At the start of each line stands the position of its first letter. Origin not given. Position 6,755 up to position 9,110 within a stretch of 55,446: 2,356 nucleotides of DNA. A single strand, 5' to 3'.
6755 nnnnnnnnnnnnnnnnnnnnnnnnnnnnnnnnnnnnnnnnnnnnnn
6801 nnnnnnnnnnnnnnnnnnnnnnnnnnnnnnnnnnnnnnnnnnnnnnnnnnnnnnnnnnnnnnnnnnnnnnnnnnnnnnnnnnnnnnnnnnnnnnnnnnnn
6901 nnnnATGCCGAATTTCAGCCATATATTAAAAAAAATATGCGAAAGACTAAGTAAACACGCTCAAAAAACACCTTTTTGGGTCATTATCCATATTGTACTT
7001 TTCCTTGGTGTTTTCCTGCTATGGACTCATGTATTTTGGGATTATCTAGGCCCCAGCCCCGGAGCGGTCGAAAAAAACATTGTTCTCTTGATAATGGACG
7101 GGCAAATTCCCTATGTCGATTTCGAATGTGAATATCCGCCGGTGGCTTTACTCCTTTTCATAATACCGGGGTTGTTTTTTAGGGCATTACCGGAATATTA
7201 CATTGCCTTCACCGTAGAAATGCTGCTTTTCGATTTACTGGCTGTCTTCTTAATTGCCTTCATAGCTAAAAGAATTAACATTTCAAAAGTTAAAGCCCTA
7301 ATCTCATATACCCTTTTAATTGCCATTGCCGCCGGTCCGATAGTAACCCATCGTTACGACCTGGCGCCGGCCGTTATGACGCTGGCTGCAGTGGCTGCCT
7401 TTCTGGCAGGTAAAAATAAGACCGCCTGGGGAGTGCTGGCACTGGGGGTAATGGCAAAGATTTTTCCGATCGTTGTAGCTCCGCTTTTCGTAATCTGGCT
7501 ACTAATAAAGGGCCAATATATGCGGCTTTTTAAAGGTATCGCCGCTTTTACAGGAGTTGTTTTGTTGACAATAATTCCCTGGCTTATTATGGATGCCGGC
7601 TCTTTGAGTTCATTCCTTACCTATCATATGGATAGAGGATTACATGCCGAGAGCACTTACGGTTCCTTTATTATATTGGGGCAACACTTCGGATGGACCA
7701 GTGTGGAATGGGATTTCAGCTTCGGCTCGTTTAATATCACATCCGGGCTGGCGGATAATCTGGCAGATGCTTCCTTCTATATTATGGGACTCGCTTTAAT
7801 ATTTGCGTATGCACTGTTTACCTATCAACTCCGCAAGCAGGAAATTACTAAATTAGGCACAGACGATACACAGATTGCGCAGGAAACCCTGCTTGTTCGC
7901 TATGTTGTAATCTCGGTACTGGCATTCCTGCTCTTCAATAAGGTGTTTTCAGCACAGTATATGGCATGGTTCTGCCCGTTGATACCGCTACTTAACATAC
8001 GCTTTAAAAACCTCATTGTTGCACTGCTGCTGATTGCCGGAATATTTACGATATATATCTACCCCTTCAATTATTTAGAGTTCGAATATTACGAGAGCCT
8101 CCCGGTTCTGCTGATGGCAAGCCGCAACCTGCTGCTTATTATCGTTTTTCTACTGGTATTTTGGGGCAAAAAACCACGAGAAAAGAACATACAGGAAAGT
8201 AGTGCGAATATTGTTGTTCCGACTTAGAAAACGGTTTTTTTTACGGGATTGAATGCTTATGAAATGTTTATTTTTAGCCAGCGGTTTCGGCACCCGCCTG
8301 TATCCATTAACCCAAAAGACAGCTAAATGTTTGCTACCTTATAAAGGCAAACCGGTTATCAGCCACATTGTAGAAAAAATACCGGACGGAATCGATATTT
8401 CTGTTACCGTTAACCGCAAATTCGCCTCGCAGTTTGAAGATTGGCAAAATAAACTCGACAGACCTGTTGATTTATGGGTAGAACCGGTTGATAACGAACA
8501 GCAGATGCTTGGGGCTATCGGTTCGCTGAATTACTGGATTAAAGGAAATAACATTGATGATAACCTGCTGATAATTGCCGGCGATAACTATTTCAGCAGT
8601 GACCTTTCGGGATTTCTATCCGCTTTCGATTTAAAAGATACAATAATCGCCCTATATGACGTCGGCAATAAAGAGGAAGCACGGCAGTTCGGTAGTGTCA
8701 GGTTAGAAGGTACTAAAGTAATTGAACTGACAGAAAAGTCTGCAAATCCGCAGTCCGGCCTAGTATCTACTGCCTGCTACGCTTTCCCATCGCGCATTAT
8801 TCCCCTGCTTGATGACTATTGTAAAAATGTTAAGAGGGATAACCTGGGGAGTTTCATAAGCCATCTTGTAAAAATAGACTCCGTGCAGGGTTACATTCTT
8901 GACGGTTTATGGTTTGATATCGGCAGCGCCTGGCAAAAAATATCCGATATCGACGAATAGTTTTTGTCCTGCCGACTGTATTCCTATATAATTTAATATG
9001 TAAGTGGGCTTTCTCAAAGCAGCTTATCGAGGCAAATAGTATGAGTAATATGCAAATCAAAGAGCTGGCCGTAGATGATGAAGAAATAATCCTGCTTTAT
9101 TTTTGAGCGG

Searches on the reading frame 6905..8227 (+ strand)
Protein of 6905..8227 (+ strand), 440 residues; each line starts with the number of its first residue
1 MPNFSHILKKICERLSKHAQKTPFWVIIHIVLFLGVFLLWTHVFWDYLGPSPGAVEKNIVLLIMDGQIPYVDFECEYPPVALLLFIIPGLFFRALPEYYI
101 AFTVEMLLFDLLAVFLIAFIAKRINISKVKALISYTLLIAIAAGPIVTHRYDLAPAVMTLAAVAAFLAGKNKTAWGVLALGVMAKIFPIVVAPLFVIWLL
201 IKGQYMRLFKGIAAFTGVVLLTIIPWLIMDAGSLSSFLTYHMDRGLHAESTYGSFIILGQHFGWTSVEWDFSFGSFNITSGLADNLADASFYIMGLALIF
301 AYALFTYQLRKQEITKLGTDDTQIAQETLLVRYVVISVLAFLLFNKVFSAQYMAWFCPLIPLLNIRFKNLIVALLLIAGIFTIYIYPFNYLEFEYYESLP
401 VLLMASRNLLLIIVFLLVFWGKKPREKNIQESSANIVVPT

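Call 70: search_protein_families(library=pfam, proteins=[window:6905-8227:+], max_evalue=0.0001)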
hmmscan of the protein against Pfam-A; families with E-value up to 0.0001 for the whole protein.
window:6905-8227:+ (440 aa): 1 family
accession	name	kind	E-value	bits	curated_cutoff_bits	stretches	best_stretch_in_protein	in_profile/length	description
PF09594.16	GT87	-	8e-08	32.8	25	1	77-284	3-191/237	Glycosyltransferase family 87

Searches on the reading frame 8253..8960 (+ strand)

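Call 70: search_protein_families(library=pfam, proteins=[window:8253-8960:+], max_evalue=0.0001)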
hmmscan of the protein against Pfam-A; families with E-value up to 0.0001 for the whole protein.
window:8253-8960:+ (235 aa): 2 families
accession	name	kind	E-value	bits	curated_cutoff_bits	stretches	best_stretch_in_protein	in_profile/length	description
PF00483.29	NTP_transferase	-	4.5e-24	85.8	21.2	1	6-225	3-231/245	Nucleotidyl transferase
PF12804.13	NTP_transf_3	-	2.3e-06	28.3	27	1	5-126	1-112/160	MobA-like NTP transferase domain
